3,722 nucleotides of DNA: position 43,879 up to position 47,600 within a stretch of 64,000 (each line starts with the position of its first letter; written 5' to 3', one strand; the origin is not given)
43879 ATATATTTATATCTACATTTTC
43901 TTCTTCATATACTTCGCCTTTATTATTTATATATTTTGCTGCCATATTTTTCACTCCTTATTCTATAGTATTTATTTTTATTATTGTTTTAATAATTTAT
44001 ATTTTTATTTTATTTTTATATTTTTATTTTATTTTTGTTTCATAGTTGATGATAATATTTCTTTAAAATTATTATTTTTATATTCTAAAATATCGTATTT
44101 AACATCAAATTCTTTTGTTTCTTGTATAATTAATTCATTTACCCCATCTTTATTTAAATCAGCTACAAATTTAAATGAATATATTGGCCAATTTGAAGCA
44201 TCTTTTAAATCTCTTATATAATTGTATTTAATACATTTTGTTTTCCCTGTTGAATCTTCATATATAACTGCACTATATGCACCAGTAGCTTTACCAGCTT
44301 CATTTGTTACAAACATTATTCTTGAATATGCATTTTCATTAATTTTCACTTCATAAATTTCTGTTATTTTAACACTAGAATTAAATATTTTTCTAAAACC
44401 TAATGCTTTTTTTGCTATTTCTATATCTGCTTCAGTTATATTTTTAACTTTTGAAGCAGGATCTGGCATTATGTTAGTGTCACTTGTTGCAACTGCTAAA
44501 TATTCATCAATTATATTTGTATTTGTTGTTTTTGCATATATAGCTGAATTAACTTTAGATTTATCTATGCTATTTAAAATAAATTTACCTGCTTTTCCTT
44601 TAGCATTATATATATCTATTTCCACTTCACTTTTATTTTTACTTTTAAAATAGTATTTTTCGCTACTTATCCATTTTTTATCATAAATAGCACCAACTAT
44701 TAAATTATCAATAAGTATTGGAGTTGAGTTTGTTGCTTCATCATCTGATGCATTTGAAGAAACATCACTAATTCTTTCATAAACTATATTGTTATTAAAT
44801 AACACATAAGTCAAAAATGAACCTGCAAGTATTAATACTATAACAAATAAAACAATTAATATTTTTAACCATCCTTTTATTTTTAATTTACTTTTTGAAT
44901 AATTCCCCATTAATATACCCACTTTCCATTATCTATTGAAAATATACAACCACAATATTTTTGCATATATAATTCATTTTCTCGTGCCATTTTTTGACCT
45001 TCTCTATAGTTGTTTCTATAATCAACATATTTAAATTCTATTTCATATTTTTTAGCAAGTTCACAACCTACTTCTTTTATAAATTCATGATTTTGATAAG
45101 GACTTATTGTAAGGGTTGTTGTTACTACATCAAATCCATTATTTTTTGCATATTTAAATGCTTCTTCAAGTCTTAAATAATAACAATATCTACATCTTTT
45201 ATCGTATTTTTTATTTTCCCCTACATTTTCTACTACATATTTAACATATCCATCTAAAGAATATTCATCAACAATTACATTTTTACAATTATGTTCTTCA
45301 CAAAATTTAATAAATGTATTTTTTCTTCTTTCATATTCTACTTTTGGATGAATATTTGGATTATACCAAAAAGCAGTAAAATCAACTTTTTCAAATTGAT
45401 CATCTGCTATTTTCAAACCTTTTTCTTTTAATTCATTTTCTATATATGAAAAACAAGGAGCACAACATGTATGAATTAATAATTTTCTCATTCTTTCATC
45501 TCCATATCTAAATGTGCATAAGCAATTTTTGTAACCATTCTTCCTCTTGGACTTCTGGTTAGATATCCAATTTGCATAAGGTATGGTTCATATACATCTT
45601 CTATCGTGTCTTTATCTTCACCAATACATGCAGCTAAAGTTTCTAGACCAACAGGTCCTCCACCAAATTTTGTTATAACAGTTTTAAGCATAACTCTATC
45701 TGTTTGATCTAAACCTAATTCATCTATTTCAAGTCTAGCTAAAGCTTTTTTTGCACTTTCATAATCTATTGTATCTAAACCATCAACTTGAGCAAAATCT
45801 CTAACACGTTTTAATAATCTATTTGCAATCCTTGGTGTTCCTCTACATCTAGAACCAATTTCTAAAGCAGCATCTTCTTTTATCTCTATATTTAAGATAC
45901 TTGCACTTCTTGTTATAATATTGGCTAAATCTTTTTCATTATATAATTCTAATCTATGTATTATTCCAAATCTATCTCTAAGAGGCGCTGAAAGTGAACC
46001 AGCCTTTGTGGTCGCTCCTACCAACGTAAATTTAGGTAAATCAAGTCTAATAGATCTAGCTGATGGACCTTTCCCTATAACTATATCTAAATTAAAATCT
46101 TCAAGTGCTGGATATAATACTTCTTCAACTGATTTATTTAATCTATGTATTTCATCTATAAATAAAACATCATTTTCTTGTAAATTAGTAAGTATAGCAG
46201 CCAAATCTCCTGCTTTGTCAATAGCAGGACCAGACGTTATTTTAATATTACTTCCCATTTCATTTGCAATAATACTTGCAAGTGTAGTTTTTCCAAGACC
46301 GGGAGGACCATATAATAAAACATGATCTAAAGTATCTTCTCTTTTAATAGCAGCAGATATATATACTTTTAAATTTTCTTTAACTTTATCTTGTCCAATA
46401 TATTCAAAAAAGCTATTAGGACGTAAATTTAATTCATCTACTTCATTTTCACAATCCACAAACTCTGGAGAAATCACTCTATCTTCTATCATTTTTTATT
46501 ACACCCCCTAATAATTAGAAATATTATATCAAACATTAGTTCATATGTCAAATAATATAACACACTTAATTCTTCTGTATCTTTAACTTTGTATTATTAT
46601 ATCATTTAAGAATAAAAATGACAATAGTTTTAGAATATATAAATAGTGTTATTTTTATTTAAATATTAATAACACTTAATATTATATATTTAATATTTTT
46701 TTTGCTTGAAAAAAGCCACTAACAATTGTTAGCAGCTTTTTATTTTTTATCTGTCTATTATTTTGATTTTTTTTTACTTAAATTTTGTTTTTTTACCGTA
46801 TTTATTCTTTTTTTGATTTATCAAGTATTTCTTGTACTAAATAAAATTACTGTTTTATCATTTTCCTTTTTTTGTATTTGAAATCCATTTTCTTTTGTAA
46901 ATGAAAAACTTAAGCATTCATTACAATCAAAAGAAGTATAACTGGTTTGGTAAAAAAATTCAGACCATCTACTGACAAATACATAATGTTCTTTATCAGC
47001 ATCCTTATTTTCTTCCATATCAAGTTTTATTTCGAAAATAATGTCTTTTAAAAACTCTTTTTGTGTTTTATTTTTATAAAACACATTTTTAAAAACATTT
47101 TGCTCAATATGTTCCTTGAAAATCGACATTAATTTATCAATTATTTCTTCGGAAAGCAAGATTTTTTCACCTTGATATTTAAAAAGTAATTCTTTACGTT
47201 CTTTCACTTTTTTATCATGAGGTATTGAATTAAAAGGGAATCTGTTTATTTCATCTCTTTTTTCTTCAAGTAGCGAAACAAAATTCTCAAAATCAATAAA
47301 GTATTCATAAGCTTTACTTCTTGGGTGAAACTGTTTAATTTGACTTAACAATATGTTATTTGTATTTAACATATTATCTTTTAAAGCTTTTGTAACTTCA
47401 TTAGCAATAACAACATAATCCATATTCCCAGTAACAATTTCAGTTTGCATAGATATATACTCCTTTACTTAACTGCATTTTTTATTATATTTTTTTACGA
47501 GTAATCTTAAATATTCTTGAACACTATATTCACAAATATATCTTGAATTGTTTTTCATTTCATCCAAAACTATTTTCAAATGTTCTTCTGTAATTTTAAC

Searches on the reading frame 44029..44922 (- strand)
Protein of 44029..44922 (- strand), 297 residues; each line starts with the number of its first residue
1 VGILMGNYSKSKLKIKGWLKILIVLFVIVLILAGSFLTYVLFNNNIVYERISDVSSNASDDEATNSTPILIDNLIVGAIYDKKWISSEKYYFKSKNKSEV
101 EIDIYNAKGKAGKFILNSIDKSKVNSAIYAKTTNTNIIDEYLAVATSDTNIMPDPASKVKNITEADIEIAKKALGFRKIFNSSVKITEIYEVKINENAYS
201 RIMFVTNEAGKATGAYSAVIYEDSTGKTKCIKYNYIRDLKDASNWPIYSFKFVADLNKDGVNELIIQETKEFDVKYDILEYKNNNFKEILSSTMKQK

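Call 3: search_protein_families(library=pfam, proteins=[window:44029-44922:-], max_evalue=0.1)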
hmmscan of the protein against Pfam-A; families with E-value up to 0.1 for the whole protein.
window:44029-44922:- (297 aa): 1 family
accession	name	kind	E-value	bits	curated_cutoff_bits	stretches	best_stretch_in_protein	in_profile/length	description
PF25686.1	Betaherpes_U91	-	0.018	14.9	27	1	16-46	13-43/157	Betaherpesvirus U91 protein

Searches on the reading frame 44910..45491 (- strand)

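Call 3: search_protein_families(library=pfam, proteins=[window:44910-45491:-], max_evalue=0.1)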
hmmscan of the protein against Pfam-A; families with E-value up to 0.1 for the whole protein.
window:44910-45491:- (193 aa): 2 families
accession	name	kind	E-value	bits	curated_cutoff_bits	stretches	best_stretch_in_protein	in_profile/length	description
PF02677.20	QueH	-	5.5e-53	180.1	23.5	1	4-186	1-173/175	Epoxyqueuosine reductase QueH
PF10566.15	Glyco_hydro_97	-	0.0025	17.7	32.5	1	56-176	35-145/275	Glycoside hydrolase 97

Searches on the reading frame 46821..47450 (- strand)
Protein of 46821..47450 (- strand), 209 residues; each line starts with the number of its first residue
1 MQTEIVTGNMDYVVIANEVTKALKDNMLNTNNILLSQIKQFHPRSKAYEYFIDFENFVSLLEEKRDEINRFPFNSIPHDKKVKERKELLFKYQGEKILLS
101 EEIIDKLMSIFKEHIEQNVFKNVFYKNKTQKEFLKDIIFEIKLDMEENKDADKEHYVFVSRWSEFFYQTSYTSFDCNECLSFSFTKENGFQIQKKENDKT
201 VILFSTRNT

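Call 3: search_protein_families(library=pfam, proteins=[window:46821-47450:-], max_evalue=0.1)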
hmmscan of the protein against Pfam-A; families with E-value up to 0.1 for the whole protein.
window:46821-47450:- (209 aa): 1 family
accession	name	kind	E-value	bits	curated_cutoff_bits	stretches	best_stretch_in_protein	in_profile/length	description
PF06119.19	NIDO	-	0.0098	16.3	25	1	106-192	30-105/186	Nidogen-like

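Call 4: search_protein_families(library=ncbifam, proteins=[window:46821-47450:-], max_evalue=0.1)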
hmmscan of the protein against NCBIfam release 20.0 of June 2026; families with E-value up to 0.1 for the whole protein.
window:46821-47450:- (209 aa): 1 family
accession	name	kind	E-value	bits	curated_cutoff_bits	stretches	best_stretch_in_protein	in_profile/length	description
NF052293.1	HopAdhsnSabA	equivalog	0.0046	15.6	400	1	2-75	376-447/633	Hop family adhesin SabA/HopD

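Call 13: find_encoding_contigs(protein=window:46821-47450:-, flank=6000, max_places=6)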
Protein window:46821-47450:- (209 aa): 1 contig read that carries it; 1 place shown.
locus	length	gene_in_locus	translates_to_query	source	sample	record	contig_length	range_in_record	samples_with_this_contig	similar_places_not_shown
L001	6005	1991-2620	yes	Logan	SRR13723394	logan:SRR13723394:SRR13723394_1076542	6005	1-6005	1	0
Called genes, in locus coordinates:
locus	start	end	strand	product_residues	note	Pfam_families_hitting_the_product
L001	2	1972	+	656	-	?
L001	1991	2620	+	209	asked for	-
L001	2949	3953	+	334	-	PF13173:AAA_14 (faint), PF01078:Mg_chelatase (faint), PF05496:RuvB_N, PF00004:AAA, PF07728:AAA_5, PF17864:AAA_lid_4, PF05491:WHD_RuvB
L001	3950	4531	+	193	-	PF02677:QueH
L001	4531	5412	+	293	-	-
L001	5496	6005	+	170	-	?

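Call 42: search_protein_families(library=padloc, proteins=[window:46821-47450:-], max_evalue=0.01)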
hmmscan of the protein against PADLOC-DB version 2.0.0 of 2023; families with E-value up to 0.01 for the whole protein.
window:46821-47450:- (209 aa): 0 families

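Call 43: search_protein_families(library=phrogs, proteins=[window:46821-47450:-], max_evalue=0.01)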
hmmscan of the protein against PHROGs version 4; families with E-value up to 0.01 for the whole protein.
window:46821-47450:- (209 aa): 0 families

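Call 51: find_homologous_proteins(query=window:46821-47450:-, max_evalue=0.01)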
Query window:46821-47450:- (209 aa): 4 proteins with E <= 0.01 among 223 candidates.
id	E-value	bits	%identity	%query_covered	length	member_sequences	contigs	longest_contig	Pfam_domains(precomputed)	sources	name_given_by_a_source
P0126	9.4e-130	448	100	100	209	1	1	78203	-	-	-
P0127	5.6e-114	397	89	100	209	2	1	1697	-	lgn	-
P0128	3.2e-98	345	78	100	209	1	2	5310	-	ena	-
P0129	4.4e-97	342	78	100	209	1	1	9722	-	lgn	-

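Call 52: find_encoding_contigs(protein=P0129, flank=8000, max_places=3)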
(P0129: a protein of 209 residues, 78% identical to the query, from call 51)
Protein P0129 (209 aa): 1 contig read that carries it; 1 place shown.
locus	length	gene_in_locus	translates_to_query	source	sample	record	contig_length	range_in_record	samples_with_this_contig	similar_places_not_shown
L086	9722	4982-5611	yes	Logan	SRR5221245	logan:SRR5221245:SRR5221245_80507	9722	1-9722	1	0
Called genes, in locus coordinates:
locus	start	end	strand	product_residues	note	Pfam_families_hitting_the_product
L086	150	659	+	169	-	-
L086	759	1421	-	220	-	PF00565:SNase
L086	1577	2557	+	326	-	-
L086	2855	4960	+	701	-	-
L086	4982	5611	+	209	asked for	-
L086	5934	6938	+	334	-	PF13173:AAA_14 (faint), PF01078:Mg_chelatase (faint), PF05496:RuvB_N, PF00004:AAA, PF07728:AAA_5, PF17864:AAA_lid_4, PF05491:WHD_RuvB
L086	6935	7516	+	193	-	PF02677:QueH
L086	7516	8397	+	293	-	-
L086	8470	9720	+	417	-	?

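Call 53: find_encoding_contigs(protein=P0128, flank=8000, max_places=3)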
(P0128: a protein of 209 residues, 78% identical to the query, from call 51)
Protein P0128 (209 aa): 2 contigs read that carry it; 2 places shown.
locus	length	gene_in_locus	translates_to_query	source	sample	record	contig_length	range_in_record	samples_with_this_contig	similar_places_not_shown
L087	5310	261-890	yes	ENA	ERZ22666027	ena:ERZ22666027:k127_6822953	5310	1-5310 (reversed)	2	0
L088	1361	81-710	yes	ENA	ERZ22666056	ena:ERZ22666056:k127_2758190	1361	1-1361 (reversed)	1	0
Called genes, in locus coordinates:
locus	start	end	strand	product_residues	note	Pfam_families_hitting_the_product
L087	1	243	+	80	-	?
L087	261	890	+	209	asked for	-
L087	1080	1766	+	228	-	-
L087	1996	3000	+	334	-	PF13173:AAA_14 (faint), PF01078:Mg_chelatase (faint), PF05496:RuvB_N, PF00004:AAA, PF07728:AAA_5, PF17864:AAA_lid_4, PF05491:WHD_RuvB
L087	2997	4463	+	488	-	PF02677:QueH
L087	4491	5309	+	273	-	?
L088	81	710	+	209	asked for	-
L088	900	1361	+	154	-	?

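Call 54: find_encoding_contigs(protein=P0127, flank=8000, max_places=3)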
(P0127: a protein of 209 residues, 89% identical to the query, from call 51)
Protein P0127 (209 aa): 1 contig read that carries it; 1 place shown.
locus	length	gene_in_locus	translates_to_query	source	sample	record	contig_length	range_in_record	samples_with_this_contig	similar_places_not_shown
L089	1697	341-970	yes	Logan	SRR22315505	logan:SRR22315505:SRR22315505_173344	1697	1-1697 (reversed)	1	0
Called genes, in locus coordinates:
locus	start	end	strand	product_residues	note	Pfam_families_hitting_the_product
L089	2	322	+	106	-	?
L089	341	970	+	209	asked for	-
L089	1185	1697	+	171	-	?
